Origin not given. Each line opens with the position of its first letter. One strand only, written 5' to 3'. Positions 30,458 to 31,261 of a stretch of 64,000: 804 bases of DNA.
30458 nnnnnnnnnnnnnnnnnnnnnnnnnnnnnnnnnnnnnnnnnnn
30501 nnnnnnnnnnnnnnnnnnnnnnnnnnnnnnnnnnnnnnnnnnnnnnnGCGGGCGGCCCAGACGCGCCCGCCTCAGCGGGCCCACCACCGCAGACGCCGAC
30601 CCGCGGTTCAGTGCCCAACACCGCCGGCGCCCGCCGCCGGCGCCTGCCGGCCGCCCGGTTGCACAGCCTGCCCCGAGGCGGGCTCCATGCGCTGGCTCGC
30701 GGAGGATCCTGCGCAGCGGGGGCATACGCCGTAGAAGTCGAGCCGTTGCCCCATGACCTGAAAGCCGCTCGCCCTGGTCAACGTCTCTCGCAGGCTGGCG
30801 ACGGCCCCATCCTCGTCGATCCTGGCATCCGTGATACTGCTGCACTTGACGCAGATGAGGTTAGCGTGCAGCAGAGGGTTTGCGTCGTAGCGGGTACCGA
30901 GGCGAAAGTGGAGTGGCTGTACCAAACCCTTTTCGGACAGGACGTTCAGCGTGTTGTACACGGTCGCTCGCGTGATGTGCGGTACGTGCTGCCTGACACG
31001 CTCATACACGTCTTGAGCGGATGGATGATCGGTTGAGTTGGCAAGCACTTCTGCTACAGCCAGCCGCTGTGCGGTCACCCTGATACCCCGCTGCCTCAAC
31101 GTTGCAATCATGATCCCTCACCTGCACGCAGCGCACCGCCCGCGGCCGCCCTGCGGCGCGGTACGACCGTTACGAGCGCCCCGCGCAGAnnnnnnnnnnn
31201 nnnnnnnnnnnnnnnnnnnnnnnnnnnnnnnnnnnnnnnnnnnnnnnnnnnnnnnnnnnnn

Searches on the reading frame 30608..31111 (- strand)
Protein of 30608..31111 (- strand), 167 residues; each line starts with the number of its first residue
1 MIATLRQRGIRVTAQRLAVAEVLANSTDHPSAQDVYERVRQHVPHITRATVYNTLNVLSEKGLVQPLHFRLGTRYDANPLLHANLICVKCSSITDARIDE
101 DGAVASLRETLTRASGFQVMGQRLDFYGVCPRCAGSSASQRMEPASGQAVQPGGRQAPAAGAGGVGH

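Call 3: search_protein_families(library=pfam, proteins=[window:30608-31111:-])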
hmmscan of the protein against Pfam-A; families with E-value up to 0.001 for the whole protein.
window:30608-31111:- (167 aa): 1 family
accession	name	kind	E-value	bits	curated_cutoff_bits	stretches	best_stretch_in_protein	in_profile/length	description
PF01475.25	FUR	-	1.2e-24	87.2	23.1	1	8-127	2-121/121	Ferric uptake regulator family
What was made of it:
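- Checked: The Fur-family gene is 30608-31111 on the - strand (PF01475, E 1e-24; call 3).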

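Call 7: search_protein_families(library=ncbifam, proteins=[window:30608-31111:-], max_evalue=0.01)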
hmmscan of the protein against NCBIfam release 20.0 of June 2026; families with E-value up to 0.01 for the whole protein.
window:30608-31111:- (167 aa): 10 families
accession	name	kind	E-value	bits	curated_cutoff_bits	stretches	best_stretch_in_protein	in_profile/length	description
NF052545.1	TransRegPerRClab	equivalog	5.8e-30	104.1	180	1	3-135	6-136/138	transcriptional regulator PerR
NF051892.1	TransRegFurBacil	equivalog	4.6e-24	85.2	220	1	4-135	11-145/149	ferric iron uptake transcriptional regulator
NF047406.1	TransRegPerRTherm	equivalog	9.9e-24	84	200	1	11-134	5-126/130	manganese-dependent transcriptional regulator PerR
NF047462.1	FUR_perox_PerRA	exception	1.2e-19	71.2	200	1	5-103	12-111/142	peroxide-responsive transcriptional repressor PerRA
NF008646.0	PRK11639.1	equivalog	6.9e-14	51.9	167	1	6-143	18-156/171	zinc uptake transcriptional repressor Zur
NF006999.0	PRK09462.1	equivalog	3.1e-13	49.6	146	1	4-136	7-139/148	ferric iron uptake transcriptional regulator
NF045677.1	FeRespRegIrr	equivalog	5.2e-12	46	170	1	4-99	3-100/127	Fur family transcriptional regulator Irr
NF045678.1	TransRegIrrA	equivalog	1e-11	44.9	150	1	3-96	11-106/138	iron response transcriptional regulator IrrA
NF051891.1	TransRegFurHelico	equivalog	1.5e-10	41.2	200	1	4-134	17-146/148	ferric iron uptake transcriptional regulator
NF047461.1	FUR_perox_PerRB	exception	3.5e-10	39.9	250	1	5-86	21-104/143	peroxide-responsive transcriptional repressor PerRB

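Call 8: search_solved_structures(query=window:30608-31111:-, show_alignments=4)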
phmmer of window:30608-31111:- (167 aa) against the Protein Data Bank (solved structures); distinct sequences matched with E-value up to 0.001: 26.
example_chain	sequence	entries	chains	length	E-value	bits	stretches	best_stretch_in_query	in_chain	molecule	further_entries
2fe3_A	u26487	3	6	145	2.8e-23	86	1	2-134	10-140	Peroxide operon regulator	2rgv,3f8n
4i7h_A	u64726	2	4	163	5.5e-19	72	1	3-136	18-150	peroxide stress sensing regulator | Peroxide stress regulator PerR, FUR family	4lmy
4raz_A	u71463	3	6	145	1.8e-18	70.4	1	5-137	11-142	DNA-binding transcriptional dual regulator of siderophore biosynthesis and transport(Fur f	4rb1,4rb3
4ray_A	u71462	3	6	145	1.1e-17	67.9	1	7-137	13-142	DNA-binding transcriptional dual regulator of siderophore biosynthesis and transport(Fur f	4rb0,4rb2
9ire_A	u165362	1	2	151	2.2e-17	66.8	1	8-137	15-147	Ferric uptake regulation protein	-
5fd5_A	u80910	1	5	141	2.3e-16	63.5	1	6-129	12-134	Ferric uptake regulation protein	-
5fd6_A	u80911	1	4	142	2.4e-16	63.5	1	6-129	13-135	Ferric uptake regulation protein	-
5nl9_A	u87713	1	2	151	9.9e-16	61.4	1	5-101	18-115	Transcriptional regulator (FUR family)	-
6d57_A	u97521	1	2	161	1.2e-14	57.9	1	5-139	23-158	Ferric uptake regulation protein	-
4ets_A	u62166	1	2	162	1.2e-14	57.9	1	5-139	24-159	Ferric uptake regulation protein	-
6dk4_A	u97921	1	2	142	9.9e-14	54.9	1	3-118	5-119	Ferric uptake regulation protein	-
3eyy_A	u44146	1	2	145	4.5e-13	52.8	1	4-134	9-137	Putative iron uptake regulatory protein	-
2o03_A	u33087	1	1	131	4.3e-12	49.6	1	8-134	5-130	probable Zinc uptake regulation protein FurB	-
8j6w_A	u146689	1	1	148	1.6e-11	47.7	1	4-131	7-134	Ferric uptake regulation protein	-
2w57_A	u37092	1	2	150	8.4e-10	42.2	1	4-132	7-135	FERRIC UPTAKE REGULATION PROTEIN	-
3mwm_A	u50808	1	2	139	4.1e-08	36.7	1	11-138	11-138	Putative metal uptake regulation protein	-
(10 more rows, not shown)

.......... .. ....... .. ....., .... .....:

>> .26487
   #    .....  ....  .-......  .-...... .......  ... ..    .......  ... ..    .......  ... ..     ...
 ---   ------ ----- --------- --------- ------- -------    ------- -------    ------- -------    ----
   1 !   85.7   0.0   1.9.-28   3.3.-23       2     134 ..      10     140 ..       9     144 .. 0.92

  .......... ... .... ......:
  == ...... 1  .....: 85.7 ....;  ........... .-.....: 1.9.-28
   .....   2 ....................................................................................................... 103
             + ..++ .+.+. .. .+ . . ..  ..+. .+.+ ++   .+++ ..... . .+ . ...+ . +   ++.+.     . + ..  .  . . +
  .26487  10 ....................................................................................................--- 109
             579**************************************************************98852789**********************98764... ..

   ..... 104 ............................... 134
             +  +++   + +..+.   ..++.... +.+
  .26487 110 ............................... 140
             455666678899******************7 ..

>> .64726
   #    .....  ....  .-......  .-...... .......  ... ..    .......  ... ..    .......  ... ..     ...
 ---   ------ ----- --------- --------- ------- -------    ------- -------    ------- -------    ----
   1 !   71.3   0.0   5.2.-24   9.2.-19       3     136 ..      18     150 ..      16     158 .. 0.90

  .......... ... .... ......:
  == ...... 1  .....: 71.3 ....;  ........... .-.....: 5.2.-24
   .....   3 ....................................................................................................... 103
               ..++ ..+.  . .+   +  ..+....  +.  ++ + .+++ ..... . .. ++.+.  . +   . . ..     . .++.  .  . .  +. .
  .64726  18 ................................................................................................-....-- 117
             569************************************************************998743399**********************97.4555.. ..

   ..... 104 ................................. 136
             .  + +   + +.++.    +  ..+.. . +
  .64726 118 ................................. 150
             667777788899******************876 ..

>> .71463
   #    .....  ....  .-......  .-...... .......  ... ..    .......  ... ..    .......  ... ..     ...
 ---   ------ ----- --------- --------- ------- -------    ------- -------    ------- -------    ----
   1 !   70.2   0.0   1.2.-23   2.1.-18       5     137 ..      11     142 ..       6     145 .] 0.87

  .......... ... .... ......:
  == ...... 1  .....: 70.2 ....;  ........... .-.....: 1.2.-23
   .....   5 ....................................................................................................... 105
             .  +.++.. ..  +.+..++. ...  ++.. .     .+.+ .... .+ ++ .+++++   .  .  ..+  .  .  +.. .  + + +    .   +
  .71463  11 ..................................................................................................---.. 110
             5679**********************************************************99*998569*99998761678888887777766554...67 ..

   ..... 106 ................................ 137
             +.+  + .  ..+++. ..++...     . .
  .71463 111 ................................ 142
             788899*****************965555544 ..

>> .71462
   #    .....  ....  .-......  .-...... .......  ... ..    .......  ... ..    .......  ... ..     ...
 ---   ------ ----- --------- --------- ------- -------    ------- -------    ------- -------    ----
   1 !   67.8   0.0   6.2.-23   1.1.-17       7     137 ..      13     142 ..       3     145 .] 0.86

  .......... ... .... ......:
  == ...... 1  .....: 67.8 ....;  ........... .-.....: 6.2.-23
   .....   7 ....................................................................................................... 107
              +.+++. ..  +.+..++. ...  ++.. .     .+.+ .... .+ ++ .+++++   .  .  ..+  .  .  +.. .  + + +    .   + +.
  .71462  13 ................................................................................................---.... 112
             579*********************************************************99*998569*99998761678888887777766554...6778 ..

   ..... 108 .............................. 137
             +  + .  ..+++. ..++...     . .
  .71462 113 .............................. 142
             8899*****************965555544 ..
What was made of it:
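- On PerR (peroxide-sensing branch of the Fur family): S. pyogenes PerR aligns with Asn at the same position (call 8), so the substitution is compatible with at least one accepted PerR.
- Closest known: Mycobacterial furA-katG and Streptomyces furS-cpeB / furA-catC operons. Different: The regulator is closer to Firmicutes PerR than to the actinobacterial Fur-family proteins in the PDB (3eyy, 2o03 and 3mwm score lower; call 8).
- Closest known: Streptococcus pyogenes PerR. Same: It aligns with His-x-Asn (HVN), where this protein has HAN and B. subtilis PerR has HYH (call 8).
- The best PDB sequence hit is B. subtilis PerR (2fe3, E 3e-23), followed by S. pyogenes PerR (call 8). S. pyogenes PerR aligns with Asn at the same position (call 8).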

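Call 12: find_homologous_proteins(query=window:30608-31111:-, max_evalue=1e-10)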
Query window:30608-31111:- (167 aa): 73 proteins with E <= 1e-10 among 227 candidates.
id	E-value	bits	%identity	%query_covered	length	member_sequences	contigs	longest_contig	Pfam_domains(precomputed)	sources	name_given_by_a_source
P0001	1.0e-104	365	100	100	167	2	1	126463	PF01475.26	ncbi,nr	ncbi:MAG: transcriptional repressor [Chloroflexota bacterium]|nr:transcriptional repressor [Chlorofl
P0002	6.2e-70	252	84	84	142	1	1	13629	PF01475.26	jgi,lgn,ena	-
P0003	1.4e-66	241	79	84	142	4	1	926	PF01475.26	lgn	-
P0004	1.4e-61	225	68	92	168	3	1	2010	PF01475.26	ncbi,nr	ncbi:MAG TPA: Fur family transcriptional regulator [Dehalococcoidia bacterium]|nr:Fur family transcr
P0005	1.0e-60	222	71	84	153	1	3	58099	PF01475.26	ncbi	-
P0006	1.2e-60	222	73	84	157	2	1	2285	PF01475.26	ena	-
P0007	1.2e-59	219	71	84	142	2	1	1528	PF01475.26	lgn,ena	-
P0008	2.0e-51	192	66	80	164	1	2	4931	PF01475.26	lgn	-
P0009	2.2e-49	185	57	92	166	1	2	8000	PF01475.26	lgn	-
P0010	4.8e-49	184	63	81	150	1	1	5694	PF01475.26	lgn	-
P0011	9.7e-49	183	62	83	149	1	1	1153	PF01475.26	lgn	-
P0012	1.5e-48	183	64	80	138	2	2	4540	PF01475.26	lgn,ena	-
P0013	1.8e-48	183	59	84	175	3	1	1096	PF01475.26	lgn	-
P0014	1.0e-47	180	62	83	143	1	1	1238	PF01475.26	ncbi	-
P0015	3.6e-47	178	64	80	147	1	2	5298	PF01475.26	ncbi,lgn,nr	ncbi:MAG TPA: Fur family transcriptional regulator [Dehalococcoidia bacterium]|nr:Fur family transcr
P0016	1.3e-46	177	62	80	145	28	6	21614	PF01475.26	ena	-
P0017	1.0e-45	174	60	80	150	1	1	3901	PF01475.26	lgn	-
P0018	1.0e-45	174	57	83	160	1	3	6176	PF01475.26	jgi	-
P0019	1.1e-45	173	58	84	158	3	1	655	PF01475.26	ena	-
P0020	3.6e-45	172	59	81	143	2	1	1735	PF01475.26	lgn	-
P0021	5.4e-45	171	55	91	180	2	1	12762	PF01475.26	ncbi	-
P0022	2.0e-44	169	58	80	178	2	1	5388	PF01475.26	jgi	jgi:Fur family peroxide stress response transcriptional regulator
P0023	2.1e-44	169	57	84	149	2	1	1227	PF01475.26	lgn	-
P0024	8.5e-44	167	61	80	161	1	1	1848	PF01475.26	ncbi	-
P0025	1.1e-42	164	53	91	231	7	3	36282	PF01475.26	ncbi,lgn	-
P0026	3.1e-42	162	52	90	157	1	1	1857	PF01475.26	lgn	-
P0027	1.4e-41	160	57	80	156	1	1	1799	PF01475.26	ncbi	-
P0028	9.3e-41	157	54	85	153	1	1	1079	PF01475.26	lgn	-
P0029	1.1e-40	157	56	81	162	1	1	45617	PF01475.26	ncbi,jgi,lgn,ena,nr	ncbi:MAG: transcriptional repressor [Dehalococcoidia bacterium]|nr:transcriptional repressor [Dehalo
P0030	1.7e-40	157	56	85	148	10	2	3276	PF01475.26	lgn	-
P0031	1.4e-39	154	54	84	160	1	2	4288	PF01475.26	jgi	jgi:Fur family peroxide stress response transcriptional regulator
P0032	8.8e-39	151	56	80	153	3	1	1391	PF01475.26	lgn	-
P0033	5.1e-38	149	52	81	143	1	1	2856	PF01475.26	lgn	-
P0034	5.2e-38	149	50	81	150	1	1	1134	PF01475.26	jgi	jgi:Fur family peroxide stress response transcriptional regulator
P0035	1.8e-28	118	47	80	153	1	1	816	PF01475.26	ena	-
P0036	3.7e-26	110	45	81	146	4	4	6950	PF01475.26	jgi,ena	jgi:Fur family peroxide stress response transcriptional regulator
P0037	1.2e-25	108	44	83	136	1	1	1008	PF01475.26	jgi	jgi:Fur family peroxide stress response transcriptional regulator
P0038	4.4e-25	107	44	81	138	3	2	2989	PF01475.26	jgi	jgi:Fur family peroxide stress response transcriptional regulator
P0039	1.4e-22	98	42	75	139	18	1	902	PF01475.26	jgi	-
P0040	2.9e-22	97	39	79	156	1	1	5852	PF01475.26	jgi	jgi:Fur family peroxide stress response transcriptional regulator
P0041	5.3e-22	97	40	80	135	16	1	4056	PF01475.26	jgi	-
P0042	6.0e-22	96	40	83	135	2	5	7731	PF01475.26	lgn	-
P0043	2.4e-21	94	39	78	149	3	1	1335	PF01475.26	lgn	-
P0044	2.9e-21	94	39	79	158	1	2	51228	PF01475.26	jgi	jgi:Fur family peroxide stress response transcriptional regulator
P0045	2.9e-21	94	41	80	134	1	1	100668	PF01475.26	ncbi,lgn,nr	ncbi:MAG: transcriptional repressor [Nitrospirae bacterium]|nr:transcriptional repressor [Nitrospiro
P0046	4.4e-21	94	40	75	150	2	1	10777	PF01475.26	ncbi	-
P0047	7.8e-21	93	38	75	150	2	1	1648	PF01475.26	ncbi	-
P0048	8.3e-21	93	41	80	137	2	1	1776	PF01475.26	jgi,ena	-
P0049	1.2e-20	92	38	79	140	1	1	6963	PF01475.26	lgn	-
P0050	2.0e-20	91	38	79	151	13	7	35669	PF01475.26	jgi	jgi:Fur family peroxide stress response transcriptional regulator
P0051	2.8e-20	91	37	80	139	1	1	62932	PF01475.26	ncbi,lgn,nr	ncbi:MAG: transcriptional repressor [Deltaproteobacteria bacterium]|nr:transcriptional repressor [De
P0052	3.2e-20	91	37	83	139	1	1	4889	PF01475.26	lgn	-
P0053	3.4e-20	91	37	79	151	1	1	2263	PF01475.26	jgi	jgi:Fur family peroxide stress response transcriptional regulator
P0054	5.9e-20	90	37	79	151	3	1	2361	PF01475.26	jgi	jgi:Fur family peroxide stress response transcriptional regulator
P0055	6.8e-20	90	37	84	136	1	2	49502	PF01475.26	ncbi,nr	ncbi:MAG: transcriptional repressor [Candidatus Magnetoovum sp. WYHC-5]|nr:transcriptional repressor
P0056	2.4e-19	88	39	77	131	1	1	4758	PF01475.26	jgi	-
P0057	3.8e-19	87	36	78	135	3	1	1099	PF01475.26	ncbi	-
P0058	2.5e-18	85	36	77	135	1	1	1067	PF01475.26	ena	-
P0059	5.9e-18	83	35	81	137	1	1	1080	PF01475.26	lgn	-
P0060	5.9e-18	83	42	77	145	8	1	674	PF01475.26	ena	-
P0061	1.5e-17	82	43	77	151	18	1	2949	PF01475.26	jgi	jgi:Fe2+ or Zn2+ uptake regulation protein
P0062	1.9e-17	82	40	86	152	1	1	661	PF01475.26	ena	-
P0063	2.7e-17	81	38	76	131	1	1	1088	PF01475.26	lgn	-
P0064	4.1e-17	81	41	77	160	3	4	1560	PF01475.26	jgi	jgi:Fe2+ or Zn2+ uptake regulation protein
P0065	5.6e-17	80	42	77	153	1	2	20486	PF01475.26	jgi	jgi:Fur family ferric uptake transcriptional regulator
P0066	6.2e-17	80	40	82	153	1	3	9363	PF01475.26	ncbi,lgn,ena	-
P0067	2.3e-16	78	42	75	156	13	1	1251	PF01475.26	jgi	jgi:Fe2+ or Zn2+ uptake regulation protein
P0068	3.0e-13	68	42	63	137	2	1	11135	PF01475.26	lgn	-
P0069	3.8e-13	68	57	40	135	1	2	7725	PF01475.26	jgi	jgi:Fur family iron response transcriptional regulator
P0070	6.5e-13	67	41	62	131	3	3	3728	PF01475.26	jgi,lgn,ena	-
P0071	2.0e-12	65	38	77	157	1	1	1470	PF01475.26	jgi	jgi:Fur family transcriptional regulator, ferric uptake regulator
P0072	2.1e-12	65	38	77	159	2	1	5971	PF01475.26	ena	-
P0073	2.3e-12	65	45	62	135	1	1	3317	PF01475.26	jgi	jgi:Fe2+ or Zn2+ uptake regulation protein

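Call 15: find_related_loci(query=A1, collection=genome_contigs, flank=6000)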
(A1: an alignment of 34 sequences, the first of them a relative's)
Query A1 (167 aa) in genome_contigs; peptide patterns used: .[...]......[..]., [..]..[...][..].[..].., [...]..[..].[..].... (x = any residue, [..] = any of these).
348 stretches matched a pattern; 300 encode a relative of the query (tblastn E <= 1e-3); the best 80 are kept; 80 distinct loci.
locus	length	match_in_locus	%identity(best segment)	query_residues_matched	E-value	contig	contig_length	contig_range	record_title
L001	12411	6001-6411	85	1-137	4e-76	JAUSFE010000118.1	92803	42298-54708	MAG: Dehalococcoidia bacterium isolate E14_maxbin.284_sub E14_k141_1567901, whole genome shotgun sequence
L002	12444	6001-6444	54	1-152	2e-50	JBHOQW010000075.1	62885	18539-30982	MAG: Dehalococcoidia bacterium isolate A0_35 coassembly_Ak141_31528, whole genome shotgun sequence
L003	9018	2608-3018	57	5-146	6e-47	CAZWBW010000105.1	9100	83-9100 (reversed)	MAG TPA_asm: uncultured Anaerolineaceae bacterium isolate SRP268622_co1_222 genome assembly, contig: NODE_18398_length_9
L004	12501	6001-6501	51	4-164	4e-46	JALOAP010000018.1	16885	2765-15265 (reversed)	MAG: Dehalococcoidia bacterium isolate SO_2017_LW2 bin 30 scaffold_7504_c1_LW138R_2017, whole genome shotgun sequence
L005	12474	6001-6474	48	5-160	8e-46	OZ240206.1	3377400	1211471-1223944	MAG: Dehalococcoidia bacterium isolate 2e453fae-0281-4c22-a0b3-57af5dde5db4 genome assembly, chromosome: 1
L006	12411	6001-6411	51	1-138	3e-45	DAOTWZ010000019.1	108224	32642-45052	MAG TPA_asm: Dehalococcoidia bacterium isolate H17_190 k77_119160, whole genome shotgun sequence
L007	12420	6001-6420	52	1-141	1e-44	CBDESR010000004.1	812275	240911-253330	MAG: Dehalococcoidia bacterium isolate 12ea5684-3b4d-425b-8812-d35473491086 genome assembly, contig: contig_4, whole gen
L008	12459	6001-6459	50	1-142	4e-44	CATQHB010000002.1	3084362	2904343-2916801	MAG: uncultured Dehalococcoidia bacterium isolate 5e02e7df-9ff6-4248-8782-bae42c8afb25 genome assembly, contig: contig_2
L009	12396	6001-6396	53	5-137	3e-44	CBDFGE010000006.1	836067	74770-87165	MAG: Dehalococcoidia bacterium isolate 310c0839-7255-474d-b4c6-e82275d08751 genome assembly, contig: contig_6, whole gen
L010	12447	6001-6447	49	5-164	4e-44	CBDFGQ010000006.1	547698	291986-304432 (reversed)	MAG: Dehalococcoidia bacterium isolate 3299a7fc-3b8b-4791-927a-3a74d6ed150b genome assembly, contig: contig_6, whole gen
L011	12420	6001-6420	50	1-141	1e-43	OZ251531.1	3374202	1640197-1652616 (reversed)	MAG: Dehalococcoidia bacterium isolate dbfc7836-c0f4-4258-ad9f-d4e7c961b2d4 genome assembly, chromosome: 1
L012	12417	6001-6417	48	1-137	1e-43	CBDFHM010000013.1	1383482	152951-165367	MAG: Dehalococcoidia bacterium isolate 50d174fe-4397-490d-ac01-47ab85389e19 genome assembly, contig: contig_13, whole ge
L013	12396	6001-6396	54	1-133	2e-43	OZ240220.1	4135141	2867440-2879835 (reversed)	MAG: Dehalococcoidia bacterium isolate 5401f4a5-0ad6-4284-832a-6e7f5ecae1d1 genome assembly, chromosome: 1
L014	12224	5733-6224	45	1-164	7e-44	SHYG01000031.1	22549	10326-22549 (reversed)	MAG: Dehalococcoidia bacterium isolate Baikal-deep-G113 BACOMB-C10818, whole genome shotgun sequence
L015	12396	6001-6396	53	3-135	1e-43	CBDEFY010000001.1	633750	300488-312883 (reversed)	MAG: Dehalococcoidia bacterium isolate b072644e-70d4-4043-a6cf-a40efd764d31 genome assembly, contig: contig_1, whole gen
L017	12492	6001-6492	45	1-163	3e-43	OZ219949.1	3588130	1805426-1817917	MAG: Dehalococcoidia bacterium isolate 99137651-b1e7-4859-9a90-ab3a7f48d20f genome assembly, chromosome: 5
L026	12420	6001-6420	49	5-145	3e-42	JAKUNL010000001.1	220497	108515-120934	MAG: Dehalococcoidia bacterium isolate ALOHA_A2.0_6 A2.0-Dehalococcoidia-10_1, whole genome shotgun sequence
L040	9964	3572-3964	52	3-134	7e-42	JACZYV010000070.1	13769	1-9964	MAG: Chloroflexota bacterium isolate B27T3L14 B27T3L14_NODE3058, whole genome shotgun sequence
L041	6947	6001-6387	52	5-134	6e-42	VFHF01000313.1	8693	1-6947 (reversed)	MAG: SAR202 cluster bacterium isolate OSU_TB47 TB47_313, whole genome shotgun sequence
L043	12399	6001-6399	52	1-134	9e-42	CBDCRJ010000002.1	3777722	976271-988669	MAG: Dehalococcoidia bacterium isolate 2d39826d-14c6-4929-8ced-310aa4e6ff2e genome assembly, contig: contig_2, whole gen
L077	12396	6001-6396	49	1-133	5e-40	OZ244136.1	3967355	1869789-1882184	MAG: Dehalococcoidia bacterium isolate c84a8063-2fa9-408c-8fff-39311bbd64e8 genome assembly, chromosome: 1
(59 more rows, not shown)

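Call 21: search_protein_families(library=pfam, proteins=[L043:2107-3510:+, L043:3628-4764:+, L043:4887-5912:+, L043:6603-8531:-, L043:1311-1790:-, L043:359-1342:+])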
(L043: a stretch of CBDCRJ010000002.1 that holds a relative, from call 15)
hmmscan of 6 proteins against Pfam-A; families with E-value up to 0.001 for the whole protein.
L043:2107-3510:+ (467 aa): 1 family
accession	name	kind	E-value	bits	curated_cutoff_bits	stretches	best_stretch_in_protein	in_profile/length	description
PF08811.16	DUF1800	-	2.4e-104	350.3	26.1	1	11-465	1-418/419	Protein of unknown function (DUF1800)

L043:3628-4764:+ (378 aa): 1 family
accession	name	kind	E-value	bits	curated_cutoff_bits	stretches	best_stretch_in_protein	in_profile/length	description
PF07394.17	DUF1501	-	3.4e-23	82.9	27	1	12-336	6-345/390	Protein of unknown function (DUF1501)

L043:4887-5912:+ (341 aa): 8 families
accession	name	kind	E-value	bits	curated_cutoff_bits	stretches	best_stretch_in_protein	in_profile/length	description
PF01436.27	NHL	-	3.5e-36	121.9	20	4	184-209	3-28/28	NHL repeat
PF17170.10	DUF5128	-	2.5e-16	60.2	22.9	2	193-274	53-136/321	6-bladed beta-propeller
PF08450.18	SGL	-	2.4e-13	50.7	26.3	1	134-222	132-223/246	SMP-30/Gluconolactonase/LRE-like region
PF25021.1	TEN_NHL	-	4.3e-10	39.6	27.1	0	228-254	328-354/357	Teneurin NHL domain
PF24684.1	Vgb_lyase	-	4.7e-08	32.6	50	1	91-214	15-128/290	Virginiamycin B lyase family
PF13449.12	Phytase-like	-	2.4e-07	31.4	27.6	0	187-224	72-109/284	Esterase-like activity of phytase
PF06739.17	SBBP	-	7.7e-07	29.4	20.5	1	86-105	10-29/38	Beta-propeller repeat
PF22701.2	Mala_s_1-like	-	0.00013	22.2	27.5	0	93-162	92-156/195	Mal s 1 allergenic protein-like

L043:6603-8531:- (642 aa): 4 families
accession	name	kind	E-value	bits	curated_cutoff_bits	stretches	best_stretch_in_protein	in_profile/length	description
PF00326.27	Peptidase_S9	-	1.4e-42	146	22.6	1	431-598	5-174/213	Prolyl oligopeptidase family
PF20434.5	BD-FAE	-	7.6e-12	45.6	26.8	1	434-592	41-213/215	BD-FAE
PF02129.25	Peptidase_S15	-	1.6e-05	25.2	23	0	548-598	202-251/262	X-Pro dipeptidyl-peptidase (S15 family)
PF01738.24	DLH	-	0.00014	21.9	21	1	476-599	83-174/217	Dienelactone hydrolase family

L043:1311-1790:- (159 aa): 0 families

L043:359-1342:+ (327 aa): 11 families
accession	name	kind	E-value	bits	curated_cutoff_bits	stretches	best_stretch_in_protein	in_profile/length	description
PF07992.20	Pyr_redox_2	-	6.5e-41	141.1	26.1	1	23-308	1-289/291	Pyridine nucleotide-disulphide oxidoreductase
PF13738.12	Pyr_redox_3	-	3.4e-19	69.7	30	1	102-293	105-305/305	Pyridine nucleotide-disulphide oxidoreductase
PF00070.33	Pyr_redox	-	1e-17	64.9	22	1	165-236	2-80/82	Pyridine nucleotide-disulphide oxidoreductase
PF01266.30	DAO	-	5e-10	39.9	27.9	2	77-134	147-207/353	FAD dependent oxidoreductase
PF12831.13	FAD_oxidored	-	7.3e-06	26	27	1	24-53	1-30/416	FAD dependent oxidoreductase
PF00890.30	FAD_binding_2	-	3.5e-05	23.6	20.4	1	24-54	1-31/414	FAD binding domain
PF01134.28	GIDA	-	0.00026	20.6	22.1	1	24-60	1-29/391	Glucose inhibited division protein A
PF03486.20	HI0933_like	-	0.00027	20.9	50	0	24-55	2-33/244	HI0933-like protein Rossmann domain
PF05834.18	Lycopene_cycl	-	0.0003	20.4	23.4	0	24-52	1-31/380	Lycopene cyclase protein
PF01494.25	FAD_binding_3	-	0.00039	20.2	22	1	23-54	2-33/349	FAD binding domain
PF01946.23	Thi4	-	0.00082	19.1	26.2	0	23-55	18-51/235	Thi4 family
